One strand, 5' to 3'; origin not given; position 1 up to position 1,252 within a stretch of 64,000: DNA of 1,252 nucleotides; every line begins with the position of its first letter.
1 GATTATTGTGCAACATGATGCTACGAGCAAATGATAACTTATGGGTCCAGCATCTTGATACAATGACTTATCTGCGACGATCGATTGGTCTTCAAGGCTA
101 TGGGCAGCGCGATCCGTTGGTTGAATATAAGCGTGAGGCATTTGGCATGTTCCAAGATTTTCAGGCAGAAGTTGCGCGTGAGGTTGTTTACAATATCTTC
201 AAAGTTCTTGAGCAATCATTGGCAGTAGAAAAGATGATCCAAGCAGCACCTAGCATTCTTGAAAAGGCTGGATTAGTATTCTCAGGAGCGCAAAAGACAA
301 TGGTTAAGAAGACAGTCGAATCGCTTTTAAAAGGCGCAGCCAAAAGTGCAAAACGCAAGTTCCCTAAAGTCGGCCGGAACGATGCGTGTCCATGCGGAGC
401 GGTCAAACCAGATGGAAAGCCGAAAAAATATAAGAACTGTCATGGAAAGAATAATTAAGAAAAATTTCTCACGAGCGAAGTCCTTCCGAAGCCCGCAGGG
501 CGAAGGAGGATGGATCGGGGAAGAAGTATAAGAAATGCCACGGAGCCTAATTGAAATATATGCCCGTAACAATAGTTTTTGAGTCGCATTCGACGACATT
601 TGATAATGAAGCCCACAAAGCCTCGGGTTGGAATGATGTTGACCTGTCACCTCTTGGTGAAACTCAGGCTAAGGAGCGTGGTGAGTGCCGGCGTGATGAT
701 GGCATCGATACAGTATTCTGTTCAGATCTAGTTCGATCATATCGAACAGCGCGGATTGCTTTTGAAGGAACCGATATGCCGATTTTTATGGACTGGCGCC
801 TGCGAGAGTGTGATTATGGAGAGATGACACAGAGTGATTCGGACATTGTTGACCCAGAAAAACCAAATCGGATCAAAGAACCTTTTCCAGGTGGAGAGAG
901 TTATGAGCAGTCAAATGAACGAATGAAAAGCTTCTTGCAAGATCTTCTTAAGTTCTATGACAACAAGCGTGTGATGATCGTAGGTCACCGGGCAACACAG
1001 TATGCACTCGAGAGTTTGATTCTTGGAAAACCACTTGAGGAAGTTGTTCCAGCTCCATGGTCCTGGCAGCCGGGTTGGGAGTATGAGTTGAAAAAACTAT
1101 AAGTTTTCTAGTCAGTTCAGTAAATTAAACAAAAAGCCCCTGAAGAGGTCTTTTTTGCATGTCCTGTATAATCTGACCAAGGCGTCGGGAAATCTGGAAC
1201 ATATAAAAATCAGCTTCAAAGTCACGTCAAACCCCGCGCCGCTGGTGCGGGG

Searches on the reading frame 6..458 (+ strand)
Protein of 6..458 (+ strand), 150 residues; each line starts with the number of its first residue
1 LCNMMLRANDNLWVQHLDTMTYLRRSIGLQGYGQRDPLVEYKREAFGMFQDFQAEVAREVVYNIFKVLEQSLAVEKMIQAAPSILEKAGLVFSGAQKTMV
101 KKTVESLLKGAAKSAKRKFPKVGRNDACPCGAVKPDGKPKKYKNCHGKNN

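Call 45: search_protein_families(library=pfam, proteins=[window:6-458:+], max_evalue=0.001)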
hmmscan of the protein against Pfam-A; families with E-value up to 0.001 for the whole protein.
window:6-458:+ (150 aa): 1 family
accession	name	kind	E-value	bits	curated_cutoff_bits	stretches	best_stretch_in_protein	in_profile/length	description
PF07516.18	SecA_SW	-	9.3e-22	78.5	26.7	1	4-67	136-199/200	SecA Wing and Scaffold domain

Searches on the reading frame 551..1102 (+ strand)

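Call 45: search_protein_families(library=pfam, proteins=[window:551-1102:+], max_evalue=0.001)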
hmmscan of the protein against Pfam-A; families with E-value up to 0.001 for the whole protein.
window:551-1102:+ (183 aa): 1 family
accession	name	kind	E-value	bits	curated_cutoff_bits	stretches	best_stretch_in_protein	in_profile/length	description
PF00300.27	His_Phos_1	-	7.2e-29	101.3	21.7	1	13-165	6-166/194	Histidine phosphatase superfamily (branch 1)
